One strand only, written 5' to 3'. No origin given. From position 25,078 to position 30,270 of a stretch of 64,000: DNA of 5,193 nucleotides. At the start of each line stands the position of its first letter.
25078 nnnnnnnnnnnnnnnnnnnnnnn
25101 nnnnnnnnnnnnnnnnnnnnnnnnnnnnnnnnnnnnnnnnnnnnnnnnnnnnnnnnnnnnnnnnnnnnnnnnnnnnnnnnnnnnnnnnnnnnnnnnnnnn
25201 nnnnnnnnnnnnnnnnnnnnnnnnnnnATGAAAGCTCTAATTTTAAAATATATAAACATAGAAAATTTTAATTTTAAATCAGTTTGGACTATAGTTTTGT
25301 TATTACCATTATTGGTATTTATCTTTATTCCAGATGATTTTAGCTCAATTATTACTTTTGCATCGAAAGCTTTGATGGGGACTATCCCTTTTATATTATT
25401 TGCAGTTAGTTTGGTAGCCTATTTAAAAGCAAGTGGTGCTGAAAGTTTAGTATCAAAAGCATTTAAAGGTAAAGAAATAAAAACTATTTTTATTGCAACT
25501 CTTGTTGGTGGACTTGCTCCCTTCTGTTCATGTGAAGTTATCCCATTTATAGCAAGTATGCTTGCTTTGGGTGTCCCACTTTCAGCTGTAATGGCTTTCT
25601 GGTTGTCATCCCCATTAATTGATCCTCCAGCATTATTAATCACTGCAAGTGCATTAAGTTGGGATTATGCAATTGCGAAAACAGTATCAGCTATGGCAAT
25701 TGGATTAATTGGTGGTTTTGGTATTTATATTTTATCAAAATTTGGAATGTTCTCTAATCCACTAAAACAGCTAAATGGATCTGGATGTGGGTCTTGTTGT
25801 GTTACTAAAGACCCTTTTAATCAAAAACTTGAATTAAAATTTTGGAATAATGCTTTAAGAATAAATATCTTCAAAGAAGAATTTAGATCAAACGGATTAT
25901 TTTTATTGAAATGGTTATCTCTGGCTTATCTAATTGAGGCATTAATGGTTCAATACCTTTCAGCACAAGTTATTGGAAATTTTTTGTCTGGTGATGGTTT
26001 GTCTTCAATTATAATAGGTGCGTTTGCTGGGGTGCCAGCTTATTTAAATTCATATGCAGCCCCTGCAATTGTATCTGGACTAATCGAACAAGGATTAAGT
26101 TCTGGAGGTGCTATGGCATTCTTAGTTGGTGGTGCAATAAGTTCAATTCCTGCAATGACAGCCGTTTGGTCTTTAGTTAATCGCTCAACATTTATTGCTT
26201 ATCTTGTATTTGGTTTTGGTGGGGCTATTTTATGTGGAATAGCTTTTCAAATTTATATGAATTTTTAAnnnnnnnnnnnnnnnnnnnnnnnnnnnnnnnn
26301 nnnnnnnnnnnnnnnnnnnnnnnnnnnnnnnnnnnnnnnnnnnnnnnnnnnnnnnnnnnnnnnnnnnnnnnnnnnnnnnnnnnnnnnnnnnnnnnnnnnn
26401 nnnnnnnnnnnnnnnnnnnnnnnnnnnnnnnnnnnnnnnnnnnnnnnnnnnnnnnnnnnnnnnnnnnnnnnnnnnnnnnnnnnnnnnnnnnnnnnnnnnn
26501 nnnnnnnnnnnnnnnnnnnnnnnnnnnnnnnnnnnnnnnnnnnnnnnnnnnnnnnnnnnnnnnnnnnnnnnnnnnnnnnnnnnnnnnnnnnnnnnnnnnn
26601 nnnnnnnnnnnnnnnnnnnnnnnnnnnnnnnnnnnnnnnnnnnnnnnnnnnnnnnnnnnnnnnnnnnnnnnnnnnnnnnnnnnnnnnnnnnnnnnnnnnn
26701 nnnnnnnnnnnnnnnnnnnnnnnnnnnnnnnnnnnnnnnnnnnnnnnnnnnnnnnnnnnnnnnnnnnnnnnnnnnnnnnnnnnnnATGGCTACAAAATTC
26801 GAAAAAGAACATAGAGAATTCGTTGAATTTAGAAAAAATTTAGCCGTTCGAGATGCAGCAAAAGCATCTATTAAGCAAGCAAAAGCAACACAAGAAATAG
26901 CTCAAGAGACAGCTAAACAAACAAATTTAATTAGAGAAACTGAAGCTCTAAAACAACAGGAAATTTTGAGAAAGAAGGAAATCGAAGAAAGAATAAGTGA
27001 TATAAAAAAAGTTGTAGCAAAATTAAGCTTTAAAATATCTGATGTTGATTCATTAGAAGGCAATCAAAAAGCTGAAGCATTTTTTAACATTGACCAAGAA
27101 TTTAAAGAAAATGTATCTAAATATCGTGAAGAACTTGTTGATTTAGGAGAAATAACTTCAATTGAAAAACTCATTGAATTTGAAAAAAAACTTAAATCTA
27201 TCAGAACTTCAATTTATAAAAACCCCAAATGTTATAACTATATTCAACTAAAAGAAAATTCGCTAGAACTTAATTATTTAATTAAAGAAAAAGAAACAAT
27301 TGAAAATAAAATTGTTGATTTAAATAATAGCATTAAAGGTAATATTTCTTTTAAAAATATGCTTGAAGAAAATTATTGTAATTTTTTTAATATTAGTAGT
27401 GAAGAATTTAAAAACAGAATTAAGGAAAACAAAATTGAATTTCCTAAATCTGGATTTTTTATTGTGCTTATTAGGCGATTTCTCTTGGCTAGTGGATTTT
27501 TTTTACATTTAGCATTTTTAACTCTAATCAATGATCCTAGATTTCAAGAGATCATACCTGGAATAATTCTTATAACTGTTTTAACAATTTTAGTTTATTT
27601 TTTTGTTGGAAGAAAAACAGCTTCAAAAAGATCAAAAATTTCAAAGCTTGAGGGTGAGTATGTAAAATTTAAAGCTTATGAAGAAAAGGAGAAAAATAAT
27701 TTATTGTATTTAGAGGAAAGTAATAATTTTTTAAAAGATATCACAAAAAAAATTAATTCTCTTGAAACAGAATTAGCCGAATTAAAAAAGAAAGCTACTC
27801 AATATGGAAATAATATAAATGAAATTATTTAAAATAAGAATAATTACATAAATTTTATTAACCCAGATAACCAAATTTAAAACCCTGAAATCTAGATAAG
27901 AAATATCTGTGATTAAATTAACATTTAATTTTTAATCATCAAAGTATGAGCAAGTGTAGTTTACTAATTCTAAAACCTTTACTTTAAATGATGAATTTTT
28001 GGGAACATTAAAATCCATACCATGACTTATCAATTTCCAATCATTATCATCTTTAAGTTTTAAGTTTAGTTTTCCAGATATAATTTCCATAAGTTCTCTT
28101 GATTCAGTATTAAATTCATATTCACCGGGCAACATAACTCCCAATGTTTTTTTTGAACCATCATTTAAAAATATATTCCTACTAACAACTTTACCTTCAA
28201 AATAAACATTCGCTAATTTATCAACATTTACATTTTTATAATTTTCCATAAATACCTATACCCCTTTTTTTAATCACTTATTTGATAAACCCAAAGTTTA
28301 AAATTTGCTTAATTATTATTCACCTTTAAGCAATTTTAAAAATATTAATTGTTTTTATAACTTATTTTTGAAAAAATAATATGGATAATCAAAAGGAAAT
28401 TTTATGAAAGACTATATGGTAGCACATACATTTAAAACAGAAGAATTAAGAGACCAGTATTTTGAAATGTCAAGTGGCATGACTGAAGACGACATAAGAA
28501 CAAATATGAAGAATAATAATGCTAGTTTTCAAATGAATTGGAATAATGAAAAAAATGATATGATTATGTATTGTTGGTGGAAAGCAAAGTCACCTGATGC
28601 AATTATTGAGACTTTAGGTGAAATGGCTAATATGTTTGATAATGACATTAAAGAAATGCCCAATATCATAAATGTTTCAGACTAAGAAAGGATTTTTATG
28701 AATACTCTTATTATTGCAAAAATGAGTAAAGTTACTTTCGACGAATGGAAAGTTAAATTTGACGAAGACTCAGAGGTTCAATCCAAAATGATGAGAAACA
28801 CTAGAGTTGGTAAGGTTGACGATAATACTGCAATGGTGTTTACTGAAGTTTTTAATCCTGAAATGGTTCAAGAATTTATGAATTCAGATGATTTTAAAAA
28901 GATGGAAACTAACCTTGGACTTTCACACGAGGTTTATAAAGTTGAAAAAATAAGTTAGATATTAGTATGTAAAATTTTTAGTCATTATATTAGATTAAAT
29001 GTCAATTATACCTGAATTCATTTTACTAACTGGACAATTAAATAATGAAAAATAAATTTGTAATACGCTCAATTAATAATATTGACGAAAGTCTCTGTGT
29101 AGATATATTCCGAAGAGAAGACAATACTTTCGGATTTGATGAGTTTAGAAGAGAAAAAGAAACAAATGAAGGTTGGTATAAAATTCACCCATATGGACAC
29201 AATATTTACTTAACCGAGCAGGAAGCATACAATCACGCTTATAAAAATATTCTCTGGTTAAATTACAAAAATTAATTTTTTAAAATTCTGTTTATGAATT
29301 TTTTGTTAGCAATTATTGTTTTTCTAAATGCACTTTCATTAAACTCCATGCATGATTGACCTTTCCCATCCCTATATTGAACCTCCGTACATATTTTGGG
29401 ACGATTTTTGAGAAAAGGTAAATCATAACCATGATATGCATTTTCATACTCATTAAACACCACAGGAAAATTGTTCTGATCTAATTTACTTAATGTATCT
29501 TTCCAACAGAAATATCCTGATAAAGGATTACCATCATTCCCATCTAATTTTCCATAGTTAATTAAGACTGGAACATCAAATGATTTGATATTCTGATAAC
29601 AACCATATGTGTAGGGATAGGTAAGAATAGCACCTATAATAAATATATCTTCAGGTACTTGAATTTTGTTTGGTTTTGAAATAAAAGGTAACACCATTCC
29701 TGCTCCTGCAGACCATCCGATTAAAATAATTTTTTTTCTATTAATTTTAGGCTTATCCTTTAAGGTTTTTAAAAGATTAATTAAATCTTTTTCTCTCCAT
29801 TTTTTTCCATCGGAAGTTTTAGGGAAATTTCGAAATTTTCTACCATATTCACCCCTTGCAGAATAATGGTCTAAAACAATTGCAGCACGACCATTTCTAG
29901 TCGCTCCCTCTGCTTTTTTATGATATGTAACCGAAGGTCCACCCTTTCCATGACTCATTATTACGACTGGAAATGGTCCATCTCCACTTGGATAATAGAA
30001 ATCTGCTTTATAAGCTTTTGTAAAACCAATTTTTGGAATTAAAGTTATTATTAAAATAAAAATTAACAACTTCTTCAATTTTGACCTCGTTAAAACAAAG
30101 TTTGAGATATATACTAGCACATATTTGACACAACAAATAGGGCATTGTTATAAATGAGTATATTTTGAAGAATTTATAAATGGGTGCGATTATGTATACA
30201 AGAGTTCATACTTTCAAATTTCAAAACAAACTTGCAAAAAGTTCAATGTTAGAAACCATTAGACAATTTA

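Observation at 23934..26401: Perfect 77-bp GC-rich direct repeat brackets a 2.3-kb three-gene cassette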

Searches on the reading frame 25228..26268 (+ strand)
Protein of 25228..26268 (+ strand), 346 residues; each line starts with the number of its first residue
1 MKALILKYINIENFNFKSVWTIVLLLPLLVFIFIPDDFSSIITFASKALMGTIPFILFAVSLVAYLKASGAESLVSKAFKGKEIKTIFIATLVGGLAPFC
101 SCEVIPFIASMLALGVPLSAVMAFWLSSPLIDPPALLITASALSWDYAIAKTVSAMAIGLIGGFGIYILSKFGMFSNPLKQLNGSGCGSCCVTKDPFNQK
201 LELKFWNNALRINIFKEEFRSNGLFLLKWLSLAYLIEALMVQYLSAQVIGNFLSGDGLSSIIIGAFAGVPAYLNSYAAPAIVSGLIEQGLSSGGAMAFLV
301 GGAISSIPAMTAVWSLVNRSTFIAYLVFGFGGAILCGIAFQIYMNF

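Call 10: search_protein_families(library=pfam, proteins=[window:25228-26268:+], max_evalue=0.01)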
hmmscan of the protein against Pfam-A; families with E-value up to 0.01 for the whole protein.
window:25228-26268:+ (346 aa): 1 family
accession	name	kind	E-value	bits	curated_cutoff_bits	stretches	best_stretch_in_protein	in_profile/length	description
PF03773.19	ArsP_1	-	1.8e-36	126.2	32.3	1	39-340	3-292/294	Predicted permease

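Call 72: find_encoding_contigs(protein=window:25228-26268:+, flank=6000, max_places=10)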
Protein window:25228-26268:+ (346 aa): 23 contigs read that carry it; 10 places shown.
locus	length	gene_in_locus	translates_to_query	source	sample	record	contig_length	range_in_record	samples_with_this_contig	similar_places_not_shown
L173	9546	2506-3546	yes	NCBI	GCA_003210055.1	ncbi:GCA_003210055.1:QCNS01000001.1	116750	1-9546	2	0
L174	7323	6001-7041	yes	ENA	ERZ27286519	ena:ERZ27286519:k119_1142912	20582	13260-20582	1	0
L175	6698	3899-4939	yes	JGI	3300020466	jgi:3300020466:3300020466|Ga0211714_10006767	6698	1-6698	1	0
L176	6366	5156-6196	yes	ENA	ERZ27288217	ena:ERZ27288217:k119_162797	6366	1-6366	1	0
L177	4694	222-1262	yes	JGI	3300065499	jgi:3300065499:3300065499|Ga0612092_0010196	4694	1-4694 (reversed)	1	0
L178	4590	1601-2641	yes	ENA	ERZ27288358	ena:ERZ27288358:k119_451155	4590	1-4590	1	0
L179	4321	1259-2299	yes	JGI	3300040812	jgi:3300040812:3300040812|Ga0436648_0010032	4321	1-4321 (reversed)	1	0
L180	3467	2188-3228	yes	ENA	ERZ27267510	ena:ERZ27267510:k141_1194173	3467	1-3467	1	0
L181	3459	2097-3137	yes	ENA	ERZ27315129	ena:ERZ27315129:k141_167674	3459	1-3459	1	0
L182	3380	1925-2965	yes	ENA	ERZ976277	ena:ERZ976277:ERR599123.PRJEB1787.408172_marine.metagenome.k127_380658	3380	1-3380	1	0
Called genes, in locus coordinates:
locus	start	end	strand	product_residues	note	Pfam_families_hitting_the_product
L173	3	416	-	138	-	?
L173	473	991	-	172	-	PF00300:His_Phos_1 (faint)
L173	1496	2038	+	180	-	PF13328:HD_4, PF01966:HD (weak)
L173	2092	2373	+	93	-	PF11746:DUF3303 (weak)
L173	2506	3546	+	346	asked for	PF03773:ArsP_1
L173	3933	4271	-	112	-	PF05656:DUF805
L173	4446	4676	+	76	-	-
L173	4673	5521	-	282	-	-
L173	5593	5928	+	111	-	-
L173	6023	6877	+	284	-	PF05050:Methyltransf_21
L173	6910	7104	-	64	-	-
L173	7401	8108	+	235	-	PF04298:Zn_peptidase_2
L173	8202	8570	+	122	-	PF10861:DUF2784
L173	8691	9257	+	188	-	-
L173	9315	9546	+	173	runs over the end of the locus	-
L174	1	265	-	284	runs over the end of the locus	PF00528:BPD_transp_1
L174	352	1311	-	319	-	PF12974:Phosphonate-bd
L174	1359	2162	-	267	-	PF00005:ABC_tran, PF13304:AAA_21 (faint)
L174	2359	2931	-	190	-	PF05706:CDKN3, PF00102:Y_phosphatase, PF22784:PTP-SAK, PF22785:Tc-R-P, PF00782:DSPc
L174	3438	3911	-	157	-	PF00515:TPR_1 (faint), PF07719:TPR_2 (faint), PF13181:TPR_8 (faint)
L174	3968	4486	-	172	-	PF00300:His_Phos_1 (faint)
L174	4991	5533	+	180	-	PF13328:HD_4, PF01966:HD (weak)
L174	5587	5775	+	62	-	-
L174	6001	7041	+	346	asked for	PF03773:ArsP_1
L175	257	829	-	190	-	PF05706:CDKN3, PF00102:Y_phosphatase, PF22784:PTP-SAK, PF22785:Tc-R-P, PF00782:DSPc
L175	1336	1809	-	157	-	PF00515:TPR_1 (faint), PF07719:TPR_2 (faint), PF13181:TPR_8 (faint)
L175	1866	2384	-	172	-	PF00300:His_Phos_1 (faint)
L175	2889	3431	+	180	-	PF13328:HD_4, PF01966:HD (weak)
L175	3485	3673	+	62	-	-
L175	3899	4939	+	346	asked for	PF03773:ArsP_1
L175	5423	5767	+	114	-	-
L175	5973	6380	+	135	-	PF00190:Cupin_1, PF07883:Cupin_2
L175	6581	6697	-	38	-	?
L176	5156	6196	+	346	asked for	PF03773:ArsP_1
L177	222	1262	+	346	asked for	PF03773:ArsP_1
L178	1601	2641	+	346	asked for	PF03773:ArsP_1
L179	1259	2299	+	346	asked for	PF03773:ArsP_1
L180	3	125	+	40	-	?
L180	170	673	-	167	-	PF00300:His_Phos_1 (faint)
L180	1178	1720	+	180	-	PF13328:HD_4, PF01966:HD (weak)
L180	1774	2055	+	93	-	PF11746:DUF3303 (weak)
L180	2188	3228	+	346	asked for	PF03773:ArsP_1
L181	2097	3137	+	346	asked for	PF03773:ArsP_1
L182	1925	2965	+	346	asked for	PF03773:ArsP_1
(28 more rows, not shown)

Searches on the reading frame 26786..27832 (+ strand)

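Call 10: search_protein_families(library=pfam, proteins=[window:26786-27832:+], max_evalue=0.01)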
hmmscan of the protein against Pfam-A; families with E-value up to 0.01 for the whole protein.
window:26786-27832:+ (348 aa): 1 family
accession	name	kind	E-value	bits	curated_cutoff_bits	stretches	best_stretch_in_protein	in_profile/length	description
PF24073.1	DUF7365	-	0.00011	22.7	27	1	260-336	16-93/101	Coiled-coil region of unknown function (DUF7365)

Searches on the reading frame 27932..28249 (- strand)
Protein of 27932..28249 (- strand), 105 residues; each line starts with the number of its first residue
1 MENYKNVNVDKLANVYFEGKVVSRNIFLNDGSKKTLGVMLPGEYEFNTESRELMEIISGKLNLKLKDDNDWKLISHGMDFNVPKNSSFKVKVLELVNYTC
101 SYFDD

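Call 10: search_protein_families(library=pfam, proteins=[window:27932-28249:-], max_evalue=0.01)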
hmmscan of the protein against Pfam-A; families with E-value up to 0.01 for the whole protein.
window:27932-28249:- (105 aa): 1 family
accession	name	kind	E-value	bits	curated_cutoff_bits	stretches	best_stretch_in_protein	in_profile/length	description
PF06865.17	Ppnp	-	5.1e-36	123.4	25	1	13-102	3-92/92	Pyrimidine/purine nucleoside phosphorylase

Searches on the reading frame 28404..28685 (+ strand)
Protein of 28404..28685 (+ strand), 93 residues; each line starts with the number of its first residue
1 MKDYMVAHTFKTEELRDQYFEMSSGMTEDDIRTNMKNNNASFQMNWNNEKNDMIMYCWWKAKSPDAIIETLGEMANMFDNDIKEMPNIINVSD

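Call 10: search_protein_families(library=pfam, proteins=[window:28404-28685:+], max_evalue=0.01)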
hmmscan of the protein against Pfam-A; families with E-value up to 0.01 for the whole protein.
window:28404-28685:+ (93 aa): 1 family
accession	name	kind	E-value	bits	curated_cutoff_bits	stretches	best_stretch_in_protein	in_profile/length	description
PF14026.12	SCO4226-like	-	0.0018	18.9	28.5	1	4-71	1-63/76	Nickel responsive protein SCO4226-like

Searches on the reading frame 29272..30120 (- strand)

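Call 10: search_protein_families(library=pfam, proteins=[window:29272-30120:-], max_evalue=0.01)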
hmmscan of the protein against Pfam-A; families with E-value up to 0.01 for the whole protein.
window:29272-30120:- (282 aa): 4 families
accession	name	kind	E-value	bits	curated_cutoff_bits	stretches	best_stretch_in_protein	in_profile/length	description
PF01738.24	DLH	-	4.9e-06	26.7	21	1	44-232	8-188/217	Dienelactone hydrolase family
PF00326.27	Peptidase_S9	-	2.2e-05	24.5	22.6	1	81-145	17-80/213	Prolyl oligopeptidase family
PF12146.15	Hydrolase_4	-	0.0031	17.3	27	0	51-152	5-99/239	Serine aminopeptidase, S33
PF07859.19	Abhydrolase_3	-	0.0071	16.6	25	0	113-171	52-110/210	alpha/beta hydrolase fold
